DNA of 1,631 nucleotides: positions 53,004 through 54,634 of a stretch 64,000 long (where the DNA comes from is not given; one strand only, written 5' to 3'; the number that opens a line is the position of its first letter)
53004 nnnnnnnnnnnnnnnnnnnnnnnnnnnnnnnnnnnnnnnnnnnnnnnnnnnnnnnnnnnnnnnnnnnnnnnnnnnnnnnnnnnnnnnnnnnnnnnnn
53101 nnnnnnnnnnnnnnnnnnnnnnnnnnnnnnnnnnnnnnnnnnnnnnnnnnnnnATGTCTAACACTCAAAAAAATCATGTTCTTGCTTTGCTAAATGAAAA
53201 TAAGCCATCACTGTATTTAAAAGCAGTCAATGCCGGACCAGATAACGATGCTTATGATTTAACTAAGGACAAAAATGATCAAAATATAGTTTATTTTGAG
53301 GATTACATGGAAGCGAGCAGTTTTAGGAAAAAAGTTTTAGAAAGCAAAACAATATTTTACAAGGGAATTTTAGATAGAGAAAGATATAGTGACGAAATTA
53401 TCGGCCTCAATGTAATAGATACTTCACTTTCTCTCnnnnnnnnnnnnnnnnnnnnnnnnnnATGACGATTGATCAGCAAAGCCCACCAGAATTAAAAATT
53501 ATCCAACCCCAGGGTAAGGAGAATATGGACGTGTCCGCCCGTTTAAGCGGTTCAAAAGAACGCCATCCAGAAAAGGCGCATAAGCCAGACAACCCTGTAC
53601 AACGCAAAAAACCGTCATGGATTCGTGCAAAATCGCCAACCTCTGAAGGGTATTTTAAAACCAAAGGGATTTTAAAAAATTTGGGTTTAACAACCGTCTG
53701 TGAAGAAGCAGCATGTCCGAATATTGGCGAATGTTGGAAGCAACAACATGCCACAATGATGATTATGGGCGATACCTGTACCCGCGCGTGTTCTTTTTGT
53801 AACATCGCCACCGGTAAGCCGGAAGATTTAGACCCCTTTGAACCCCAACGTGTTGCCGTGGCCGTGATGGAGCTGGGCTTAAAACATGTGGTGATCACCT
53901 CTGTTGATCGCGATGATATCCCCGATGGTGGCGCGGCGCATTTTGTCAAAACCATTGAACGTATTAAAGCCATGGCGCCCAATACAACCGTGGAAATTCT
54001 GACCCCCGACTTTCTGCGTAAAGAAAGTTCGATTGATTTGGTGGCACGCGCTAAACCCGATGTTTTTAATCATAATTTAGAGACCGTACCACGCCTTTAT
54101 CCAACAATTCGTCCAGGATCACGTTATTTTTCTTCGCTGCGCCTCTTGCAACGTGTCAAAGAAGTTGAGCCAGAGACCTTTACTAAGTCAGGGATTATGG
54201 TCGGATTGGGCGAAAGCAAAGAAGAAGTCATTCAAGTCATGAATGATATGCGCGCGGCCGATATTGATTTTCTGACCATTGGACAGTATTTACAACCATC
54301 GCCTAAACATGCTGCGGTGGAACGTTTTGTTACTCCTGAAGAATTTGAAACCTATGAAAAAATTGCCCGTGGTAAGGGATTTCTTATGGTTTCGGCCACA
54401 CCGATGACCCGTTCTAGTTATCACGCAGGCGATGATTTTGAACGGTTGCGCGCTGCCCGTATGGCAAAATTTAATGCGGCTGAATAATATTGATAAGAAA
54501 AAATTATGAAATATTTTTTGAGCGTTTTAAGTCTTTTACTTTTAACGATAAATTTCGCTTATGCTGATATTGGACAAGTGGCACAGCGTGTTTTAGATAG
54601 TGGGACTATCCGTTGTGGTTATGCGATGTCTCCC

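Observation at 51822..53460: Two divergent paralogous ~95-100-aa orphan proteins with consensus promoters bracket zupT between lpdA and lipA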

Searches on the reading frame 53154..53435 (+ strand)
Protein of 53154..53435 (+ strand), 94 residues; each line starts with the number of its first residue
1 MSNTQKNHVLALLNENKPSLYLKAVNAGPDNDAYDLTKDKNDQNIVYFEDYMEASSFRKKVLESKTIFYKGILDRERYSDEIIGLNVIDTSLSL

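Call 4: search_protein_families(library=pfam, proteins=[window:53154-53435:+], max_evalue=10)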
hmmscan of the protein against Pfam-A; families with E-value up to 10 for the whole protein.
seq(94 aa): 0 families

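Call 7: search_protein_families(library=ncbifam, proteins=[window:53154-53435:+], max_evalue=10)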
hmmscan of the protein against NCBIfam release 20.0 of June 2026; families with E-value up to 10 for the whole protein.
seq(94 aa): 0 families

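Call 8: search_protein_families(library=phrogs, proteins=[window:53154-53435:+], max_evalue=10)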
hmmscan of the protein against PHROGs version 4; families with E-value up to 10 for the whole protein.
seq(94 aa): 2 families
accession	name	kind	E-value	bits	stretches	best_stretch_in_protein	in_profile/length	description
phrog_2967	-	transcription regulation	0.026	15.1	1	3-86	107-191/225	transcriptional regulator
phrog_23589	-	unknown function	0.26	12.5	1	8-57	22-71/114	-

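Call 10: find_homologous_proteins(query=window:53154-53435:+, max_evalue=1)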
Query seq(94 aa) (94 aa): 1 proteins with E <= 1 among 3 candidates.
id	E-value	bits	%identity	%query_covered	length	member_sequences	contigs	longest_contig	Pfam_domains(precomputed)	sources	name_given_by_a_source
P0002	8.5e-54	197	100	100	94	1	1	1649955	-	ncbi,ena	-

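Call 38: search_dna_similar(query=window:53154-53435:+, collection=plasmids, mode=protein, max_evalue=1)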
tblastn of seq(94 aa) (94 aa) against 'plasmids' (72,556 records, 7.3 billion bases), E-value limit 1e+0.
No match.

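Call 51: predict_structure(alignment_id=A3)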
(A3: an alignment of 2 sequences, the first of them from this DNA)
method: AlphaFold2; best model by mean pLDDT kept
length: 94 residues; sequences in the alignment: 2
mean_pLDDT: 69.3   pTM: 0.62
mean pLDDT of the five models: 69.3, 65.8, 64.6, 62.2, 37.9
residues with pLDDT >= 90: 0; 70-90: 52; 50-70: 27; < 50: 15
segments of 3 or more residues with pLDDT < 50: 70-78
pLDDT, mean of each block of 10 residues (from residue 1): 65 68 68 76 84 84 68 46 71 51
secondary structure, 60 per line:
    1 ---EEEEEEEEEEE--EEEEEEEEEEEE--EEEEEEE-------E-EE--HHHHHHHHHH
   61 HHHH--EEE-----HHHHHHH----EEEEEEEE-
elements in order: E4-14 E17-28 E31-37 H51-64 E67-69 H75-81 E86-93
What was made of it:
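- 53154..53438 (+): ORF B: 94 aa from the ATG (the TTG at 53139 is unlikely to be the start). Family member, closest to L083_104b. The AF2 model has pLDDT 69.3 with the same topology as A (call 51).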

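Call 56: fold_search(model_id=the predicted structure, library=viral)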
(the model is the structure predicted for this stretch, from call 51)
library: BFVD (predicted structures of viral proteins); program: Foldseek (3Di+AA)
matches with E <= 10: 334; with E <= 0.001: 0
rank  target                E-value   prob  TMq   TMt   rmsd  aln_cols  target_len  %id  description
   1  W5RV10                6.4e-03  1.00  0.53  0.66   4.7        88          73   15  Uncharacterized protein [Staphylococcus phage vB_SepS_SEP9]
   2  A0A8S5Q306            6.8e-03  0.99  0.51  0.39   7.7       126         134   17  Uncharacterized protein [Siphoviridae sp. ctLqe90]
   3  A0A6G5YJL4            2.0e-02  0.98  0.50  0.46   5.4        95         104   13  (no name in the UniProt tables at hand)
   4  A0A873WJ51            3.5e-02  0.98  0.55  0.51   6.3       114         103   14  (no name in the UniProt tables at hand)
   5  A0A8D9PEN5            4.0e-02  0.95  0.47  0.37   6.2        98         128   11  Uncharacterized protein [Bacteriophage sp.]
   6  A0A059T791            4.5e-02  0.99  0.51  0.36   5.0        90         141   14  Uncharacterized protein [Listeria phage LP-048]
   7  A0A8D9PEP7            5.5e-02  0.96  0.48  0.19   5.0        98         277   12  Acetone carboxylase gamma subunit [Bacteriophage sp.]
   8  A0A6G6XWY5            8.0e-02  0.96  0.49  0.56  10.0        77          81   13  (no name in the UniProt tables at hand)
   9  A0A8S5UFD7            8.5e-02  1.00  0.65  0.41   2.9        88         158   17  Uncharacterized protein [Myoviridae sp. ctcyQ27]
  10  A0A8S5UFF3            8.5e-02  0.98  0.59  0.37   4.4        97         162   15  Uncharacterized protein [Myoviridae sp. ctcyQ27]
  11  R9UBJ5                8.5e-02  0.98  0.53  0.45   4.0        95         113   14  (no name in the UniProt tables at hand)
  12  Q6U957                9.1e-02  0.84  0.42  0.53   6.3        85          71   13  Uncharacterized protein [Aeromonas phage 44RR2.8t]
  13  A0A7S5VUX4            9.7e-02  0.66  0.40  0.31   6.3        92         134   13  (no name in the UniProt tables at hand)
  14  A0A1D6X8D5            1.0e-01  0.99  0.57  0.73   3.0        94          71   16  Uncharacterized protein [Bacillus phage PBC4]
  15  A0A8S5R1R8            1.2e-01  0.98  0.56  0.58   5.0        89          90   11  Uncharacterized protein [Siphoviridae sp. ct6d71]
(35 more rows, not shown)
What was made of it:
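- Closest known: Uncharacterised small phage proteins in BFVD. Same: Similar size and a beta-meander-plus-helix arrangement in predicted structures (TM 0.5-0.65; call 56).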

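Call 73: fold_search(model_id=the predicted structure, library=pdb)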
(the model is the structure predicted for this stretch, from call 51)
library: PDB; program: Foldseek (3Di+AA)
matches with E <= 10: 97; with E <= 0.001: 0
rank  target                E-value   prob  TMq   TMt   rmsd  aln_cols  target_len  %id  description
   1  4c5a_B                6.1e-01  0.06  0.17  0.09  11.6       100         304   14  The X-ray crystal structures of D-alanyl-D-alanine ligase in complex ADP and D-cycloserine phosphate (released 2015-01-21)
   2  3im5_B                1.3e+00  0.05  0.20  0.13   6.8        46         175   22  Crystal structure of mouse Ryanodine Receptor 2 (residues 1-217) (released 2009-11-17)
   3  8dck_A                1.5e+00  0.07  0.24  0.05   8.7        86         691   14  Structure of hemolysin A secretion system HlyB/D complex, ATP-bound (released 2022-09-14)
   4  1ah8_B                1.8e+00  0.06  0.26  0.13  14.5        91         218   11  STRUCTURE OF THE ORTHORHOMBIC FORM OF THE N-TERMINAL DOMAIN OF THE YEAST HSP90 CHAPERONE (released 1997-10-22)
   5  8eoa_A                1.9e+00  0.03  0.24  0.05  15.9       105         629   10  Cryo-EM structure of human HSP90B-AIPL1 complex (released 2023-01-25)
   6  9lty_A                2.2e+00  0.20  0.31  0.09   3.7        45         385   20  Crystal Structure of C-terminal stable fragment of the Shaft pilin EbpC from Enterococcus faecalis (released 2025-07-16)
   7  4kej                  2.2e+00  0.06  0.28  0.18   9.3        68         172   19  Crystal structure of mouse Ryanodine Receptor 2 (1-217) disease mutant R169Q (released 2013-09-04)
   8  2dln                  2.2e+00  0.03  0.17  0.09  11.5       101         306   14  VANCOMYCIN RESISTANCE: STRUCTURE OF D-ALANINE:D-ALANINE LIGASE AT 2.3 ANGSTROMS RESOLUTION (released 1995-11-01)
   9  8h77_A                2.3e+00  0.03  0.25  0.05  16.9       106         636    8  Hsp90-AhR-p23-XAP2 complex (released 2023-01-04)
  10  1iow                  2.4e+00  0.03  0.18  0.09  11.5       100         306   14  COMPLEX OF Y216F D-ALA:D-ALA LIGASE WITH ADP AND A PHOSPHORYL PHOSPHINATE (released 1997-02-12)
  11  5nrh_A                2.4e+00  0.02  0.15  0.08  11.6        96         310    8  Crystal structure of Burkholderia pseudomallei D-alanine-D-alanine ligase in complex with AMP (released 2018-05-30)
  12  5nri_A                2.8e+00  0.01  0.15  0.08  11.7        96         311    8  Crystal structure of Burkholderia pseudomallei D-alanine-D-alanine ligase in complex with AMP and D-Ala-D-Ala (released 2018-05-30)
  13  6jbv                  3.0e+00  0.13  0.31  0.11   3.9        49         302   16  Crystal structure of SpaE basal pilin from Lactobacillus rhamnosus GG - Selenium derivative (released 2019-06-26)
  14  5c1p_D                3.0e+00  0.03  0.18  0.08  10.9        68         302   15  Crystal structure of ADP and D-alanyl-D-alanine complexed D-alanine-D-alanine ligase(DDL) from Yersinia pestis (released 2016-03-02)
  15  5uls_A                3.0e+00  0.02  0.23  0.05  15.5       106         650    8  Structure of GRP94 in the active conformation (released 2017-09-27)
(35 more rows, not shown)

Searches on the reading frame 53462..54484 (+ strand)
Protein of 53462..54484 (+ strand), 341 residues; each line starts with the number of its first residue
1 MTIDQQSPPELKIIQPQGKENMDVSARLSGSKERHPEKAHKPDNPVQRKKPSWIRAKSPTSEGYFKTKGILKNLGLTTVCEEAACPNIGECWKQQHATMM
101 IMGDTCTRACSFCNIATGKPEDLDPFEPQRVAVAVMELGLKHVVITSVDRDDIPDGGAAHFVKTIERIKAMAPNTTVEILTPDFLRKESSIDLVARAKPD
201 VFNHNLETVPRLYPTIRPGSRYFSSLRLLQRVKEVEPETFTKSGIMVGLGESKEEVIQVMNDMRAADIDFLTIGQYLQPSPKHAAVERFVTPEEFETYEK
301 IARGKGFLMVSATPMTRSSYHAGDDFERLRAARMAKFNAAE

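Call 13: find_related_loci(query=window:53462-54484:+, collection=genome_contigs, flank=10000)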
Query window:53462-54484:+ (341 aa) in genome_contigs; peptide patterns used: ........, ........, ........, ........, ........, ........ (x = any residue, [..] = any of these).
600 stretches matched a pattern (row limit reached: there are more); 594 encode a relative of the query (tblastn E <= 1e-3); the best 80 are kept; 80 distinct loci.
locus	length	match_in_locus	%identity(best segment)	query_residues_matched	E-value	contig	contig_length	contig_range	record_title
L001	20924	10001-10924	73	33-339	2e-157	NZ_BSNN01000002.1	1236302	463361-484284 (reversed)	Amylibacter marinus strain NBRC 110140 sequence02, whole genome shotgun sequence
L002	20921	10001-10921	71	34-340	1e-155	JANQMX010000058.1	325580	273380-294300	MAG: Rhodovibrionaceae bacterium isolate PL25b_bin.61 k99_488307, whole genome shotgun sequence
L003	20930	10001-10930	74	32-340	2e-155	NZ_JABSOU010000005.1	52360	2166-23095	MAG: Cognatishimia sp. isolate DT_16 DT-Cognatishimia-1_scaffold_5, whole genome shotgun sequence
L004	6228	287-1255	68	19-340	4e-155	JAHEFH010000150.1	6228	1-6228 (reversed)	MAG: Rhodobacteraceae bacterium isolate Ww314 NODE_40092_length_6228_cov_6.033241, whole genome shotgun sequence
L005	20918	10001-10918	73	33-337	1e-154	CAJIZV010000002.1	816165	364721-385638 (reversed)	MAG: uncultured Amylibacter sp. isolate FRAM18_bin019 genome assembly, contig: FRAM17_bin019-2, whole genome shotgun seq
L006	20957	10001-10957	70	17-338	3e-154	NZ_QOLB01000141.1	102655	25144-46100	Candidatus Halocynthiibacter alkanivorans strain Bin25_node5 NODE_107_length_102655_cov_6.41528_ID_797579, whole genome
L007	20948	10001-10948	69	24-340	3e-154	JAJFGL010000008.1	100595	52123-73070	MAG: Kiloniellaceae bacterium isolate OFTM267 OFTM267_7, whole genome shotgun sequence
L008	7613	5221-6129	73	33-335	3e-154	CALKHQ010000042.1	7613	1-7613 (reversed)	MAG TPA_asm: uncultured Alphaproteobacteria bacterium isolate SRR5251193_bin.100_CONCOCT_v1.1_MAG genome assembly, conti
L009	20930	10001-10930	73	32-340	4e-154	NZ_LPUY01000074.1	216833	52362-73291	Tritonibacter horizontis strain O3.65 TRIHO_contig000074, whole genome shotgun sequence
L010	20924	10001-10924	72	33-340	6e-154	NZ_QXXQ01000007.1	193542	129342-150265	Gemmobacter lutimaris strain YJ-T1-11 scaffold_7, whole genome shotgun sequence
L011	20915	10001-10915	70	32-337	1e-153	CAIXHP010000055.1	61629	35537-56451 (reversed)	MAG: uncultured proteobacterium isolate I2_bin-116 genome assembly, contig: bin-116:55/70, whole genome shotgun sequence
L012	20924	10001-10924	71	33-340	3e-153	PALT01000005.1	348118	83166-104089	MAG: Rhodovulum sp. isolate SAT37 MHASMcontig_728104, whole genome shotgun sequence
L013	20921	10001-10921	73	33-338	4e-153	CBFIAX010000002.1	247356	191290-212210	MAG: Yoonia sp. isolate Co_bin_587_indstr genome assembly, contig: Co_bin_587_indstr_c2, whole genome shotgun sequence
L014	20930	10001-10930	73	32-340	4e-153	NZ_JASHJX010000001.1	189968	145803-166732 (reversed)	Nioella sp. MMSF_3534 NODE_1_length_189968_cov_19.744638, whole genome shotgun sequence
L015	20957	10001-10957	69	16-338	7e-153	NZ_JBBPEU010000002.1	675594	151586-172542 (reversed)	Shimia sp. SDUM112013 scaffold_2_length=675595, whole genome shotgun sequence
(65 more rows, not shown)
